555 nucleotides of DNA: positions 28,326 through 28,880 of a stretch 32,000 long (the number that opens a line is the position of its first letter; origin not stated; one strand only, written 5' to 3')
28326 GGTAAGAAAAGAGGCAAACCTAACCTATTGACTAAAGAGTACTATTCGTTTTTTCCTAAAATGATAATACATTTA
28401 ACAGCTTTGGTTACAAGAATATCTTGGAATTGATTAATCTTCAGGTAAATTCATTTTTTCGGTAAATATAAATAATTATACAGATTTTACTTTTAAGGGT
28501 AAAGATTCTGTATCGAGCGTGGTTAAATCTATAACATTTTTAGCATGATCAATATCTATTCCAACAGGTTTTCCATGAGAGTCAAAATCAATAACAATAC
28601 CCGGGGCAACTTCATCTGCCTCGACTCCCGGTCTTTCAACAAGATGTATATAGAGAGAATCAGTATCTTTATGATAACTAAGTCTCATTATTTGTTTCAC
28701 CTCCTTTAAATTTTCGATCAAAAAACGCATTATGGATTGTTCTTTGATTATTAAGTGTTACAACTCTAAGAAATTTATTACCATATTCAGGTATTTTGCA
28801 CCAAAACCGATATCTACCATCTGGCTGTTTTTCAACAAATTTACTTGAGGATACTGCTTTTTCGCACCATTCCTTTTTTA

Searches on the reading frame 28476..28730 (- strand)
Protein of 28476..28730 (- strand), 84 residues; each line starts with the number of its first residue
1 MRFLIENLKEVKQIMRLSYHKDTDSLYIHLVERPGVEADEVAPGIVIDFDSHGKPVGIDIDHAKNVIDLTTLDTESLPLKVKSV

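Call 85: search_protein_families(library=pfam, proteins=[window:28476-28730:-], max_evalue=0.01)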
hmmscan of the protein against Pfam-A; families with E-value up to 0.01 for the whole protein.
window:28476-28730:- (84 aa): 1 family
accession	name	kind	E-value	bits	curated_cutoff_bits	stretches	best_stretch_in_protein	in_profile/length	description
PF10049.14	DUF2283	-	5.3e-15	55.8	23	1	17-64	2-49/49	Protein of unknown function (DUF2283)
